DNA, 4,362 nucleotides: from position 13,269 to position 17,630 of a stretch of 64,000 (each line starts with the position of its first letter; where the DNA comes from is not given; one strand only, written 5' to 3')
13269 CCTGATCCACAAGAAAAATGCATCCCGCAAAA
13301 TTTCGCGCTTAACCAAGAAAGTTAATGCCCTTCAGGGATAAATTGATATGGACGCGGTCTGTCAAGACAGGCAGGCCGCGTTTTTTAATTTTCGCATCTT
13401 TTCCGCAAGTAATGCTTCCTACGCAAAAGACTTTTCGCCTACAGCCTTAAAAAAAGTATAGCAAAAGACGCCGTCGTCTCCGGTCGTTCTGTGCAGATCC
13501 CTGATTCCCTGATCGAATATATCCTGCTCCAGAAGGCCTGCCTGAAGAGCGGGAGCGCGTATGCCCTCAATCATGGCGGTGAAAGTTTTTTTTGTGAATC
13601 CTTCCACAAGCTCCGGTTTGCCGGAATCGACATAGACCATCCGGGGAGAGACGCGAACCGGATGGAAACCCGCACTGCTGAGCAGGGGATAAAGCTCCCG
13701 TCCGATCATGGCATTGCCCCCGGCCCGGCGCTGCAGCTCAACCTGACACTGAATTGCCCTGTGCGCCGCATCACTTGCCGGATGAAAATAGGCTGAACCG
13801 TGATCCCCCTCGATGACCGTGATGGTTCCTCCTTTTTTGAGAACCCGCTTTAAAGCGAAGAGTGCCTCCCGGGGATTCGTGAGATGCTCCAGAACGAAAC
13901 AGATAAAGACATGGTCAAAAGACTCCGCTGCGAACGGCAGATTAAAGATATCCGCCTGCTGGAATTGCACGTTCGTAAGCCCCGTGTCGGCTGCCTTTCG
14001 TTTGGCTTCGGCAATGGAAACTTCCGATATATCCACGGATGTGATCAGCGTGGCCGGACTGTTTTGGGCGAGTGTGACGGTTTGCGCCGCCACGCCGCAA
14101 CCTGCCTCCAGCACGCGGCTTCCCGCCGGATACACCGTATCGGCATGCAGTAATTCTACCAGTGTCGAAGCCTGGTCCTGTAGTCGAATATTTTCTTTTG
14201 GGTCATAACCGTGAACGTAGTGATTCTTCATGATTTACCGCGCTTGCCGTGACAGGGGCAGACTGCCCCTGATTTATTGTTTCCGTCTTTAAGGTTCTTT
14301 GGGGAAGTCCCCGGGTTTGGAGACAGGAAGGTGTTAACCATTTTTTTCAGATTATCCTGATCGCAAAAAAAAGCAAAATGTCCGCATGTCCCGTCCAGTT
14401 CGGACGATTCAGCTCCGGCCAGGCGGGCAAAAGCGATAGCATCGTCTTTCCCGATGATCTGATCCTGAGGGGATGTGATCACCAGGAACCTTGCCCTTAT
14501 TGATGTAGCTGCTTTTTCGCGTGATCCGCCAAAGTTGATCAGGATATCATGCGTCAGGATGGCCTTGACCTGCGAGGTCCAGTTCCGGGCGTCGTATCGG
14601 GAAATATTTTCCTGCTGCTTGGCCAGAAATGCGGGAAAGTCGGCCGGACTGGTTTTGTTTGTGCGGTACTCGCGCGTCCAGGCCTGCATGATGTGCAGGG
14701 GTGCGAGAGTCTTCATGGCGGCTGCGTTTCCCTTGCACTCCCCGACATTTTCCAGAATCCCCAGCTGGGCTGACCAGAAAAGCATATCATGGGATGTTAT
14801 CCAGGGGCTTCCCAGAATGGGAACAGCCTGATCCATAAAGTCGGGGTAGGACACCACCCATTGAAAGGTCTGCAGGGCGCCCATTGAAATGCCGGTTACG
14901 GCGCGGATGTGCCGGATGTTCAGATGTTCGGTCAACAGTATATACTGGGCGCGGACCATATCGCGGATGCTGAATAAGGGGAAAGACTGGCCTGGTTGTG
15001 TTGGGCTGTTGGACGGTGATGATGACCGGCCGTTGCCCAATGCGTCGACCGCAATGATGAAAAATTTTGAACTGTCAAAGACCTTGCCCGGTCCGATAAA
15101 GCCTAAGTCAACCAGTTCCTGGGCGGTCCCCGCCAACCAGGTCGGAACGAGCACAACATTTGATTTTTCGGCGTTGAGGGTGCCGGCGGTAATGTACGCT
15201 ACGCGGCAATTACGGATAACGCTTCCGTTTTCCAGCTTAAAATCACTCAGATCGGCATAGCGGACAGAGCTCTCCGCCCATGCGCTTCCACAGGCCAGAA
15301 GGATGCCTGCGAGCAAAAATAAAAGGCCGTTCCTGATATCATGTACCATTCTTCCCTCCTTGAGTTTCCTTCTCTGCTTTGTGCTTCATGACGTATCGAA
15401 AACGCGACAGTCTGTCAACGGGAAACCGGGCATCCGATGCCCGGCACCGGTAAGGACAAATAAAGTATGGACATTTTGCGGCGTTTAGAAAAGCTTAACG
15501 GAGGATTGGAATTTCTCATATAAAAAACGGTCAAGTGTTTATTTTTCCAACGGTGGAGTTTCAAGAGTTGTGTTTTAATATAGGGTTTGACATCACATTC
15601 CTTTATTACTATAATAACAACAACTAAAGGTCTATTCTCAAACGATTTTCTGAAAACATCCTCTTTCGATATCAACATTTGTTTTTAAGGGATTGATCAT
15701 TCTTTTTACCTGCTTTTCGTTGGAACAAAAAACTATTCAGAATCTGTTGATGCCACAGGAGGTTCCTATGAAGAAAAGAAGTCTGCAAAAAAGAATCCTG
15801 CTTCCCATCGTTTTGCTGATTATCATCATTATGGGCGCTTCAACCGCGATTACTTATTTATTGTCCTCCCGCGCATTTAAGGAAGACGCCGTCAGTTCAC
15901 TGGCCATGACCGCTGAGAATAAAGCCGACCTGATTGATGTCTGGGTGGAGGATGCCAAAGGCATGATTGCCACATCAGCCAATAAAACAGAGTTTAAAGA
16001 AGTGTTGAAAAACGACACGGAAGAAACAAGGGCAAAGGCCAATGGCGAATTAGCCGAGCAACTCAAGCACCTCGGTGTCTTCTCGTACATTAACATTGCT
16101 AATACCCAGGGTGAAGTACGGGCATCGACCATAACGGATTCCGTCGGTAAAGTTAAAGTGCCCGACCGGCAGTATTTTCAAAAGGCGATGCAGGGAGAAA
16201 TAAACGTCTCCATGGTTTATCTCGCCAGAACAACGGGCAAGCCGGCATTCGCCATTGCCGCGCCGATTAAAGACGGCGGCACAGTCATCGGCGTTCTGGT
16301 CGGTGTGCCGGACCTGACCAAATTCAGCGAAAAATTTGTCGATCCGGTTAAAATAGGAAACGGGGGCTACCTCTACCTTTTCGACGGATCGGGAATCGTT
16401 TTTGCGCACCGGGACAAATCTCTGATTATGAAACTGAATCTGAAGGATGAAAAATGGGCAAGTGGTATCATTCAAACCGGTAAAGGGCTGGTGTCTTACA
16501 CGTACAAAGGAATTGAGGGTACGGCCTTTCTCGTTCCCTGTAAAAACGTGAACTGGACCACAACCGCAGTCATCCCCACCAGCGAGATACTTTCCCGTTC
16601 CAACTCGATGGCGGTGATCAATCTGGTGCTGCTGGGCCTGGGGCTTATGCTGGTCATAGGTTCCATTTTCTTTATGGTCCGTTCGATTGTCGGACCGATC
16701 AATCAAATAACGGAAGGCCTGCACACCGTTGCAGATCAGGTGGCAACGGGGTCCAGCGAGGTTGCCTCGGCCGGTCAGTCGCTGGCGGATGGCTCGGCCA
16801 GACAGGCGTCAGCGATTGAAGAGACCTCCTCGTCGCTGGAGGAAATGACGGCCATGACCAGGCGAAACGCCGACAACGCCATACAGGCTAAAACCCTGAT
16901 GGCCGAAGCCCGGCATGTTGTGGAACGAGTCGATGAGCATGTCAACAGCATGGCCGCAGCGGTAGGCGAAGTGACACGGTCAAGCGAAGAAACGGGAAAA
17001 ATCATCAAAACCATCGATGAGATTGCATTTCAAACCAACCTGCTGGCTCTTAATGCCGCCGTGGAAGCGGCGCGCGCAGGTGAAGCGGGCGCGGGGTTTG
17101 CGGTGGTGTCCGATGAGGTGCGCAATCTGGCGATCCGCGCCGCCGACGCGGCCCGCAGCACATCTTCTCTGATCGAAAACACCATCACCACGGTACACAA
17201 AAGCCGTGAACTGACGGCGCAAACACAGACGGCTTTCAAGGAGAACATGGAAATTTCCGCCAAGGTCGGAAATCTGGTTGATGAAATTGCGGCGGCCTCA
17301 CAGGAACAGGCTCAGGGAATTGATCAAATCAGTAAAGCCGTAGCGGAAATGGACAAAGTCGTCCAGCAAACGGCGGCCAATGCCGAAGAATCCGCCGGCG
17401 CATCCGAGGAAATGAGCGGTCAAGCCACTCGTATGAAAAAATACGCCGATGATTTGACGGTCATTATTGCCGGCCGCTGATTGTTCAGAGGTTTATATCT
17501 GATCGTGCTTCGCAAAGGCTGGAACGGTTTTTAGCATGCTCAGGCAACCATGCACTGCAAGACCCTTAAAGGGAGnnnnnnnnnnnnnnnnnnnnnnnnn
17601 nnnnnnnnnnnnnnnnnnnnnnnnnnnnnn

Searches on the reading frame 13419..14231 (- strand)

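Call 56: search_protein_families(library=pfam, proteins=[window:13419-14231:-], max_evalue=0.0001)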
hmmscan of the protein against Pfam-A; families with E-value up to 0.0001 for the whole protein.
window:13419-14231:- (270 aa): 9 families
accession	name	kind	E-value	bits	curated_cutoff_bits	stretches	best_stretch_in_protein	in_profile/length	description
PF08241.18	Methyltransf_11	-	4.6e-23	82.1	21.2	1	41-137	1-93/95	Methyltransferase domain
PF13847.12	Methyltransf_31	-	1.3e-22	80.5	27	1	37-158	4-128/145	Methyltransferase domain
PF13649.12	Methyltransf_25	-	3.4e-22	79.4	27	1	40-135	1-97/97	Methyltransferase domain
PF08242.18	Methyltransf_12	-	1.1e-16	61.8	30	1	41-137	1-98/98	Methyltransferase domain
PF01209.24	Ubie_methyltran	-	8.8e-16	58.4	20.1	1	36-144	47-156/233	ubiE/COQ5 methyltransferase family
PF13489.12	Methyltransf_23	-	7.7e-13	48.9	27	1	34-192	20-162/164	Methyltransferase domain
PF02390.23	Methyltransf_4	-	1.5e-08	34.7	24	1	39-113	4-81/173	Putative methyltransferase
PF05175.20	MTS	-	1.1e-06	28.9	23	1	23-109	22-103/170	Methyltransferase small domain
PF08003.17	Methyltransf_9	-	5.4e-05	22.8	23.8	1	38-145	117-227/315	Protein of unknown function (DUF1698)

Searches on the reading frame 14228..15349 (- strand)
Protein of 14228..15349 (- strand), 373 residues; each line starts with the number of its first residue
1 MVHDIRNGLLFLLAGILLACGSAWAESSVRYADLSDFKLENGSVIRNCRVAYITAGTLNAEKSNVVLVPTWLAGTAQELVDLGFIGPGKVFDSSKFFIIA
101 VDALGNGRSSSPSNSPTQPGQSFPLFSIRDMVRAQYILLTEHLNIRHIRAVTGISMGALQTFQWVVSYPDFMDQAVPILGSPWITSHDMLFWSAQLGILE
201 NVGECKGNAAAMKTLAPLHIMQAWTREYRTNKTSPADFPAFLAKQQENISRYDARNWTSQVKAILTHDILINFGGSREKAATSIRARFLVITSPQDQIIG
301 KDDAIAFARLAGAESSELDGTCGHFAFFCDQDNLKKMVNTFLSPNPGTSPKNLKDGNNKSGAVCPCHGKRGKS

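Call 56: search_protein_families(library=pfam, proteins=[window:14228-15349:-], max_evalue=0.0001)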
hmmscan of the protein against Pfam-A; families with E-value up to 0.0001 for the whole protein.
window:14228-15349:- (373 aa): 2 families
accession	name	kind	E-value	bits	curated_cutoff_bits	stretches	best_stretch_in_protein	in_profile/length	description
PF00561.26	Abhydrolase_1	-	3e-13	50.4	25.8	1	89-328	21-242/245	alpha/beta hydrolase fold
PF12146.15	Hydrolase_4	-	4.5e-08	33.1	27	1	93-317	29-223/239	Serine aminopeptidase, S33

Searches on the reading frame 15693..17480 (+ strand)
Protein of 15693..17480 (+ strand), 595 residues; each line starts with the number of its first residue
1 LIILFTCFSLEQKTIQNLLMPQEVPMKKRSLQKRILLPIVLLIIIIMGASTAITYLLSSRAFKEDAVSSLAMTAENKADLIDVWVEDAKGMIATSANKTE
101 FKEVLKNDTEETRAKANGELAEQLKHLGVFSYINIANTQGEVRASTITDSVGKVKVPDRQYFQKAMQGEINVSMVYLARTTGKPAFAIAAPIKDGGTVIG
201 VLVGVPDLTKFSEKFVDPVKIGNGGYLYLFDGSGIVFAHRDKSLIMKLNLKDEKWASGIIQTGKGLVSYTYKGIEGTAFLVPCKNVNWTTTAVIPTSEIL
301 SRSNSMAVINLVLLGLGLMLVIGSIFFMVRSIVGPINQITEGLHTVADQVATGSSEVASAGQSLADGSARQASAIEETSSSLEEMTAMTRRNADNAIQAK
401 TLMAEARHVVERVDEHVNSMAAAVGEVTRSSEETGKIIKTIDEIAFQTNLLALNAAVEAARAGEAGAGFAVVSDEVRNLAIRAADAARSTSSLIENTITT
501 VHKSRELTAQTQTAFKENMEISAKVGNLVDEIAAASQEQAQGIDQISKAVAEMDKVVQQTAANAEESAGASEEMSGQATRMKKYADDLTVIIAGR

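Call 56: search_protein_families(library=pfam, proteins=[window:15693-17480:+], max_evalue=0.0001)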
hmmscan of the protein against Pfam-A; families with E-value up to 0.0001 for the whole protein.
window:15693-17480:+ (595 aa): 3 families
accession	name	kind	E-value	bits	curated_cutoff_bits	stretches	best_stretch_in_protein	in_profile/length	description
PF00015.26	MCPsignal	-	3.2e-40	138.2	34.6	1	405-556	6-171/172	Methyl-accepting chemotaxis protein (MCP) signalling domain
PF02743.24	dCache_1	-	2.1e-25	90.1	45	1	73-289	14-236/240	Cache domain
PF17203.10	sCache_3_2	-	1.2e-06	29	28.4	1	103-202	28-122/140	Single cache domain 3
